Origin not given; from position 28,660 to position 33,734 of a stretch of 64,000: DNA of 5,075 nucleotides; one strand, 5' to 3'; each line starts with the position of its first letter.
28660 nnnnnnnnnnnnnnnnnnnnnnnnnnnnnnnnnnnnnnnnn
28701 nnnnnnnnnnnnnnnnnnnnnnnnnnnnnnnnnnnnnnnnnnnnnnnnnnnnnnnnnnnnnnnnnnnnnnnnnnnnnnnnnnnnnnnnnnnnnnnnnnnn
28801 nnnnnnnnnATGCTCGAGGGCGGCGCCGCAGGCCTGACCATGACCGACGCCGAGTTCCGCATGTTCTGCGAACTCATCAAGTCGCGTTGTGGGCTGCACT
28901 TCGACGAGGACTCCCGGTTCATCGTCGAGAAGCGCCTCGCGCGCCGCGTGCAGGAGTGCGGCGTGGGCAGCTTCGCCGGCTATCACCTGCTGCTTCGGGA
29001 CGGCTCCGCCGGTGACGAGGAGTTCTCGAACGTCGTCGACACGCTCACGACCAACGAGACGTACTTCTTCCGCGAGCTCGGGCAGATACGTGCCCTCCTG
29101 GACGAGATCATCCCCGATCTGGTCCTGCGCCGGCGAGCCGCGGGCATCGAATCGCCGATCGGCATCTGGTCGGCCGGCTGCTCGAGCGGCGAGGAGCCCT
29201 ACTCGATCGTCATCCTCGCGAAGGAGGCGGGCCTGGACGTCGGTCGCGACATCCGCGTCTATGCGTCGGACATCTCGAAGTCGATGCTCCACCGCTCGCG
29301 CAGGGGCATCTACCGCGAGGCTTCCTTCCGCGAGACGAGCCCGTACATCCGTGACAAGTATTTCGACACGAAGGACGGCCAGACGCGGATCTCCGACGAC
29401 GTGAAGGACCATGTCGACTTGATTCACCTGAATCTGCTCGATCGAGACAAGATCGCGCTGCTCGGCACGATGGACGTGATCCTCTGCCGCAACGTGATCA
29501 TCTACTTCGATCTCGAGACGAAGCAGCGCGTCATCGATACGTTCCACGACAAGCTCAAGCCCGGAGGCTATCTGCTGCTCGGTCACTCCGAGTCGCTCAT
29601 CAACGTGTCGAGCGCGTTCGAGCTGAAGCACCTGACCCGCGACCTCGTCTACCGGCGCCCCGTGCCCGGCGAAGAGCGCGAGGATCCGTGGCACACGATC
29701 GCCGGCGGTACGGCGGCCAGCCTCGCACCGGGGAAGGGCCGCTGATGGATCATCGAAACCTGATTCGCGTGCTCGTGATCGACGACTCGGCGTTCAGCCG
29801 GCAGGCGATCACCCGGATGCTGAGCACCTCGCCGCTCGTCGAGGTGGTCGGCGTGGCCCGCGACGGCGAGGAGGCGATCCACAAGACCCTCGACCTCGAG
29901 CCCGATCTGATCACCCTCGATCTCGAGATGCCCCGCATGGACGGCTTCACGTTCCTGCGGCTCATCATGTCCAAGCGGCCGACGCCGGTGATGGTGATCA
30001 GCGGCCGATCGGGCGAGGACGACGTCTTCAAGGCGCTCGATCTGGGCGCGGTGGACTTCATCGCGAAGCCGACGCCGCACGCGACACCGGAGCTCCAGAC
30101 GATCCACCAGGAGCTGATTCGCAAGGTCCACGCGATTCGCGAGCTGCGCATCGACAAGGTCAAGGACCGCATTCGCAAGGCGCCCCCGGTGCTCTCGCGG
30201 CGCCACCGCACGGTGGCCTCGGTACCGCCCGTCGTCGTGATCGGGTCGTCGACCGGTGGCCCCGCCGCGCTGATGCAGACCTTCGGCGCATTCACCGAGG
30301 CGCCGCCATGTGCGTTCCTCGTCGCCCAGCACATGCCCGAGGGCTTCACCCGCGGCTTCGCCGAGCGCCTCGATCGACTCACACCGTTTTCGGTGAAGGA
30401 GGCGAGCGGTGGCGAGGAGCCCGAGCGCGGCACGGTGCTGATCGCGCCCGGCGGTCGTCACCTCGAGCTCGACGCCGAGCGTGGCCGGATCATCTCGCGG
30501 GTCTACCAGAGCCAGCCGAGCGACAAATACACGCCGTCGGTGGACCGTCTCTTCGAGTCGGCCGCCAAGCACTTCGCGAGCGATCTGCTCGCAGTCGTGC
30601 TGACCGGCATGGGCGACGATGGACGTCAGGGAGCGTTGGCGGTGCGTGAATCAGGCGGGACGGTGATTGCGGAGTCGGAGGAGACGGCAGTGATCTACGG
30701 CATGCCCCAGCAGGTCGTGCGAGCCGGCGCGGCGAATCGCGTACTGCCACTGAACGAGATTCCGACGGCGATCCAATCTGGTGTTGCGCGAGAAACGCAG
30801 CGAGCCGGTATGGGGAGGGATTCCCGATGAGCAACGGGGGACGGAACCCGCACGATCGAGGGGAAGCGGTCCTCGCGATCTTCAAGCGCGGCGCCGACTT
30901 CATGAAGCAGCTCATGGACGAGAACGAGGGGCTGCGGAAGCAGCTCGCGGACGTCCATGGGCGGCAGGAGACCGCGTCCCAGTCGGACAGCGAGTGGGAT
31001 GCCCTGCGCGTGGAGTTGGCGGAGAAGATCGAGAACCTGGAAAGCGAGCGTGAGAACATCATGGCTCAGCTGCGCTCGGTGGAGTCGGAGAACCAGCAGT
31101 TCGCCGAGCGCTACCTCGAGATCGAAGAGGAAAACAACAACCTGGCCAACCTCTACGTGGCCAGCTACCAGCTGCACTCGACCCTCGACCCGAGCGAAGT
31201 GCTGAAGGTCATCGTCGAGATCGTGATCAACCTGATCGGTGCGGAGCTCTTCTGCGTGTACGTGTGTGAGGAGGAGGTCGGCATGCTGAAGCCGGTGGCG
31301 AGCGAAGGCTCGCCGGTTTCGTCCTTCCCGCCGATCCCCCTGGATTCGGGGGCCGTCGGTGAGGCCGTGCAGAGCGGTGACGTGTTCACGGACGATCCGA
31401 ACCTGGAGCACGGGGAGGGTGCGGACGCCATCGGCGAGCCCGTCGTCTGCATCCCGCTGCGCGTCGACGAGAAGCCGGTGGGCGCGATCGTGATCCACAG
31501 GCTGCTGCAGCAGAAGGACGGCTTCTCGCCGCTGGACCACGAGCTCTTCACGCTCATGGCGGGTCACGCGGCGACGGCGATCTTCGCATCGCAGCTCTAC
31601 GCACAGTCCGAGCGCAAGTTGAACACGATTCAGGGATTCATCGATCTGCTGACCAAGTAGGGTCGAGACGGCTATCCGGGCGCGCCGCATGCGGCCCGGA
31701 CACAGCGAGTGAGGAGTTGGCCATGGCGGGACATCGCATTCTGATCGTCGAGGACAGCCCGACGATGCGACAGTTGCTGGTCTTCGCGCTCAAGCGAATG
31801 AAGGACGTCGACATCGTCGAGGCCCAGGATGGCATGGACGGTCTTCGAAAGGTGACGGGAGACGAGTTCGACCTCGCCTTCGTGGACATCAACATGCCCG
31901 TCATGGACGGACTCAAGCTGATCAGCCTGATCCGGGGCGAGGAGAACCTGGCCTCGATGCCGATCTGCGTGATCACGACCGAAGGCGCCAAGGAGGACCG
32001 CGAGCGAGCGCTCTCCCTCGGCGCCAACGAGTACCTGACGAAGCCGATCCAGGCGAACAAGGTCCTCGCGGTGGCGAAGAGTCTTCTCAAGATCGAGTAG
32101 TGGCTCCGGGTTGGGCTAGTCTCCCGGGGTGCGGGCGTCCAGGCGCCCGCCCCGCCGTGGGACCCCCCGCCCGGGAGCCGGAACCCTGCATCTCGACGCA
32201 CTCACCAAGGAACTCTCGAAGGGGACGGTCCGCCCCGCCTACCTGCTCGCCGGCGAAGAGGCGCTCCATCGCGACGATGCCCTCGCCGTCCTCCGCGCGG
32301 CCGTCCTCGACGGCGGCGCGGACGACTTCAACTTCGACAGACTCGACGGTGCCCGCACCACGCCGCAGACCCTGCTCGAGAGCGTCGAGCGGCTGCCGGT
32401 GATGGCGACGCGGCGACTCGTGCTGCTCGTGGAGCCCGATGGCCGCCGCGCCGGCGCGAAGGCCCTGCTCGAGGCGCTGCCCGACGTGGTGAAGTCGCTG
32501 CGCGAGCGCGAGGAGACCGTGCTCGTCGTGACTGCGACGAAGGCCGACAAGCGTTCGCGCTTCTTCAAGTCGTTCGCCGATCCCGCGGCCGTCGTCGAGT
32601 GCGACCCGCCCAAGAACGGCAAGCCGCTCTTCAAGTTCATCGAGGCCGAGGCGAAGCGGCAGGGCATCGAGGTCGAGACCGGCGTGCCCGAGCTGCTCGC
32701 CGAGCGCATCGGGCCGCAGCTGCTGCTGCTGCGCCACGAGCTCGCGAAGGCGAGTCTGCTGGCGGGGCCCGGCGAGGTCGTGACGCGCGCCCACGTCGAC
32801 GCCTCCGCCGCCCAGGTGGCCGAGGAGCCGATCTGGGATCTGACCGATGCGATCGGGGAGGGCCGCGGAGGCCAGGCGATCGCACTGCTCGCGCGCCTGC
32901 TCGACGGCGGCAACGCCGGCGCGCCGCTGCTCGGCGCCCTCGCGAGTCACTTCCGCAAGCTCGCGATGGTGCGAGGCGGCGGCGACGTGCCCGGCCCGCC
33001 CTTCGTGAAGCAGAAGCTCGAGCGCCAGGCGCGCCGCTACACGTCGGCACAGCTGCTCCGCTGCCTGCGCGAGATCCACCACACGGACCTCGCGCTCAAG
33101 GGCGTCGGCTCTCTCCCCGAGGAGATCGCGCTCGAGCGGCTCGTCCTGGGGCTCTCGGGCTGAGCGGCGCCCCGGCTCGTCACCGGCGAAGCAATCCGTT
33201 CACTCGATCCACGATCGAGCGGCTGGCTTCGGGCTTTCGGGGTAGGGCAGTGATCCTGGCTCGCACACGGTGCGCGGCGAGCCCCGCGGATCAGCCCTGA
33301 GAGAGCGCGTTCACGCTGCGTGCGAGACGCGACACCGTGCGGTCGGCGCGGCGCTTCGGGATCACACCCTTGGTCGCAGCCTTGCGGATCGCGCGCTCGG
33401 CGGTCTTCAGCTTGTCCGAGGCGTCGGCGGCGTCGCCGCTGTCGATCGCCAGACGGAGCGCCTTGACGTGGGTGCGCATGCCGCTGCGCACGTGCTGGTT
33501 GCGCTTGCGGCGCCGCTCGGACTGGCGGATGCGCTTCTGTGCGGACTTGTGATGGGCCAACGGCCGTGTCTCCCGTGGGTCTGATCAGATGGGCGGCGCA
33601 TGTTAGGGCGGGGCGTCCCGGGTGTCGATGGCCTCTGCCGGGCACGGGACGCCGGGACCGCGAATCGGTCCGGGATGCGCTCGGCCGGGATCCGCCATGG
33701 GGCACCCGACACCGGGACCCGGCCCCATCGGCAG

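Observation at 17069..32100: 12-gene chemosensory cluster with non-canonical partners (DUF4388/GAF, Zn-ribbon-REC, HEAT, coiled-coil GAF)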

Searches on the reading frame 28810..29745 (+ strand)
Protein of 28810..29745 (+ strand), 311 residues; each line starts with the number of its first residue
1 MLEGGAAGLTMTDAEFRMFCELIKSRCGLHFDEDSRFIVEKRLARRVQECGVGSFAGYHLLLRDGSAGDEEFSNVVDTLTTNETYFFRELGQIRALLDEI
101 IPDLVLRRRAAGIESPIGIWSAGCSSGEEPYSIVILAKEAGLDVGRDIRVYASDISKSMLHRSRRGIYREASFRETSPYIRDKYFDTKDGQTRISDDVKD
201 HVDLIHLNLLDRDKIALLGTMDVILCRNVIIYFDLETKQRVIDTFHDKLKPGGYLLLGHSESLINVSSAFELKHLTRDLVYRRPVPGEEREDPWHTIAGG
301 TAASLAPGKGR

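Call 7: search_protein_families(library=pfam, proteins=[window:28810-29745:+], max_evalue=0.01)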
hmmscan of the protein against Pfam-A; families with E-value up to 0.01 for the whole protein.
window:28810-29745:+ (311 aa): 7 families
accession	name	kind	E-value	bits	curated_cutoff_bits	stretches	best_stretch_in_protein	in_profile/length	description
PF01739.24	CheR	-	9.2e-54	182.3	27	1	82-276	1-192/195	CheR methyltransferase, SAM binding domain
PF03705.20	CheR_N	-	3.8e-11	43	27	1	14-64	1-51/53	CheR methyltransferase, all-alpha domain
PF08242.18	Methyltransf_12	-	7.2e-08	33.5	30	1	193-255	39-98/98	Methyltransferase domain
PF08241.18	Methyltransf_11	-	5.5e-05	24.2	21.2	0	219-256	59-94/95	Methyltransferase domain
PF13649.12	Methyltransf_25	-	0.00015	22.8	27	0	217-253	61-97/97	Methyltransferase domain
PF13489.12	Methyltransf_23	-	0.00043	20.5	27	1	114-257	21-116/164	Methyltransferase domain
PF13847.12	Methyltransf_31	-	0.0084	16.2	27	0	219-261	73-113/145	Methyltransferase domain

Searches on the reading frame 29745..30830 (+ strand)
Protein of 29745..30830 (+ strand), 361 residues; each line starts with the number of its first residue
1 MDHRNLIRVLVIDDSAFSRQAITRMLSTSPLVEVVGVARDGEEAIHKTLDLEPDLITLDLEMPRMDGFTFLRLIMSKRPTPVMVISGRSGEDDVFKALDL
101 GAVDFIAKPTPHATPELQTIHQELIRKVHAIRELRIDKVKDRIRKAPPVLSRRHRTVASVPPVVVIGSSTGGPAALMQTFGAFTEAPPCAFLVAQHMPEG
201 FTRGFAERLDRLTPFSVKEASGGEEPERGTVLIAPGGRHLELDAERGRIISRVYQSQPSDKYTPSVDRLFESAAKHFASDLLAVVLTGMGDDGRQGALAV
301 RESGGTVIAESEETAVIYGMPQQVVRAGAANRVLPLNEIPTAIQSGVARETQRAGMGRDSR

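Call 7: search_protein_families(library=pfam, proteins=[window:29745-30830:+], max_evalue=0.01)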
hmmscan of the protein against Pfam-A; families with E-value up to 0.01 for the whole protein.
window:29745-30830:+ (361 aa): 2 families
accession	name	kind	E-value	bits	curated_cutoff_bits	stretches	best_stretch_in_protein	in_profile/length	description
PF01339.22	CheB_methylest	-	4.9e-60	202.7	24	1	164-343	1-174/174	CheB methylesterase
PF00072.30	Response_reg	-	9e-24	84.2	30.2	1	9-111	1-102/111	Response regulator receiver domain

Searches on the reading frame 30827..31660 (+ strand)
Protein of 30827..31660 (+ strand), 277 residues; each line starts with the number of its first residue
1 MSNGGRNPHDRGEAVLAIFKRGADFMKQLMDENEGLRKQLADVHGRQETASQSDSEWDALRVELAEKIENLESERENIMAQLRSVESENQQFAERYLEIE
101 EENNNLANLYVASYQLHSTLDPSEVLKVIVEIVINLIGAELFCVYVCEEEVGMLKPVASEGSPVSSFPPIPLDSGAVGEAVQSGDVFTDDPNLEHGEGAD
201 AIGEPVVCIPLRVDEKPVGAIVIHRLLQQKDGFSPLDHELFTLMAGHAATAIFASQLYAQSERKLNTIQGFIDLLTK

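Call 7: search_protein_families(library=pfam, proteins=[window:30827-31660:+], max_evalue=0.01)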
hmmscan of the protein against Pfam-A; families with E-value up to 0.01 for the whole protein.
window:30827-31660:+ (277 aa): 5 families
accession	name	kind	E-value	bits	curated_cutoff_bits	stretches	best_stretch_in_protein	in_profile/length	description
PF13185.12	GAF_2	-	8.9e-14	52.3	28.6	1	120-252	2-135/136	GAF domain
PF13492.12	GAF_3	-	4.6e-10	40.4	27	1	123-252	3-127/129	GAF domain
PF01590.32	GAF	-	1.2e-08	36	22.4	1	121-252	1-133/133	GAF domain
PF00038.26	Filament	-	0.00096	19.3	40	1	27-156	21-149/313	Intermediate filament protein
PF15905.10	HMMR_N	-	0.0091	15.9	30.1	0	25-103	228-306/330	Hyaluronan mediated motility receptor N-terminal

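Call 75: search_protein_families(library=ncbifam, proteins=[window:30827-31660:+], max_evalue=0.001)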
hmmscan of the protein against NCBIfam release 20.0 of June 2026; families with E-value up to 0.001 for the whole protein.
window:30827-31660:+ (277 aa): 1 family
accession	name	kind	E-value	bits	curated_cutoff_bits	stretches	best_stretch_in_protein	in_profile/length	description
NF033927.1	alph_xenorhab_B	subfamily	0.00014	21.3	40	1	15-111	116-210/223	alpha-xenorhabdolysin family binary toxin subunit B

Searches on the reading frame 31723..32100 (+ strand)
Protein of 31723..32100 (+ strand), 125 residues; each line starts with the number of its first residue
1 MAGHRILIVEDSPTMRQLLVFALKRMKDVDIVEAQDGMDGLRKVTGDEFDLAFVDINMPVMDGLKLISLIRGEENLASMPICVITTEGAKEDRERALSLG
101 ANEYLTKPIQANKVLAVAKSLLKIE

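Call 7: search_protein_families(library=pfam, proteins=[window:31723-32100:+], max_evalue=0.01)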
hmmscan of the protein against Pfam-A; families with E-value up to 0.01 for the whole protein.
window:31723-32100:+ (125 aa): 1 family
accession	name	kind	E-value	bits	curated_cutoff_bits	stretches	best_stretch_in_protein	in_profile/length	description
PF00072.30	Response_reg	-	7.7e-28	97.3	30.2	1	6-117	1-109/111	Response regulator receiver domain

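Call 75: search_protein_families(library=ncbifam, proteins=[window:31723-32100:+], max_evalue=0.001)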
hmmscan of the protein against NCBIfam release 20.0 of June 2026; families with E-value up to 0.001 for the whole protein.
window:31723-32100:+ (125 aa): 97 families (the best 25 are shown)
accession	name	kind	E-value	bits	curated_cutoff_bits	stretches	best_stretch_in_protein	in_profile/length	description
NF007901.0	PRK10610.1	equivalog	9.5e-22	77.5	189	1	5-113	7-115/129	chemotaxis response regulator CheY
NF007135.0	PRK09581.1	equivalog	2.3e-19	69.5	474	1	5-124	4-122/457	PleD family two-component system response regulator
TIGR02154.1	PhoB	equivalog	3.3e-19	69.1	296.2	1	4-123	3-121/226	phosphate regulon transcriptional regulator PhoB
NF007969.0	PRK10693.1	equivalog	1.4e-18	67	329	1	2-112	6-113/337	two-component system response regulator RssB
NF008318.0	PRK11107.1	equivalog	1.1e-17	63.5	890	1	5-116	669-779/920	two-component sensor histidine kinase BarA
NF008099.0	PRK10841.1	equivalog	1.3e-17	62.8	920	1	5-114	826-932/949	two-component system sensor histidine kinase RcsC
NF001965.0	PRK00742.1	subfamily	2.9e-17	62.9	293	1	4-111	4-111/357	chemotaxis-specific protein-glutamate methyltransferase CheB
NF041733.1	resp_reg_CseB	equivalog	3.4e-17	62.6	350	1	5-123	2-116/228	two-component system response regulator CseB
TIGR01387.1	cztR_silR_copR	subfamily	3.8e-17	62.7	279.2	1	6-123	1-115/218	heavy metal response regulator transcription factor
NF007420.1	PRK09959.1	equivalog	7.1e-17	60.3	1995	1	6-115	961-1066/1197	acid-sensing system histidine kinase EvgS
NF053854.1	RespRegPhoBBctds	equivalog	7.4e-17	61.5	270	1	6-123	1-116/225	two-component system response regulator PhoB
NF033120.0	vanR_FM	exception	3.9e-16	59.4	460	1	5-117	5-113/231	vancomycin resistance response regulator transcription factor, VanR-F/VanR-M family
NF007005.1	PRK09468.1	equivalog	4.2e-16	59.1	331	1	3-123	3-120/237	osmolarity response regulator transcription factor OmpR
NF040534.1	resp_reg_YycF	equivalog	4.6e-16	58.8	340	1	5-122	2-115/231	response regulator YycF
NF045505.1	RR_RssB_Pseudo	equivalog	4.7e-16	58.8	700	1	5-115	7-114/394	two-component system response regulator RssB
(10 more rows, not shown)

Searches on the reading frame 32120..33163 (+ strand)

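Call 31: search_protein_families(library=pfam, proteins=[window:32120-33163:+], max_evalue=0.001)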
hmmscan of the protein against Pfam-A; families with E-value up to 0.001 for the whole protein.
window:32120-33163:+ (347 aa): 2 families
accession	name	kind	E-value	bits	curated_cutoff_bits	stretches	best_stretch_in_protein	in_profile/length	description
PF06144.19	DNA_pol3_delta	-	3.9e-10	40.2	21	1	41-161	1-123/124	DNA polymerase III, delta subunit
PF21694.2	DNA_pol3_delta_C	-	1.6e-09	38.2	27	0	236-284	2-50/121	DNA polymerase III delta subunit, C-terminal domain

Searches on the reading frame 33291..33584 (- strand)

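Call 31: search_protein_families(library=pfam, proteins=[window:33291-33584:-], max_evalue=0.001)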
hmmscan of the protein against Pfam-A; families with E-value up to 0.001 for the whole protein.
window:33291-33584:- (97 aa): 1 family
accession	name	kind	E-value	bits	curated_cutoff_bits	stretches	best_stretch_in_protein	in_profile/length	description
PF01649.23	Ribosomal_S20p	-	8.3e-25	87.7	29.5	1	10-92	1-83/83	Ribosomal protein S20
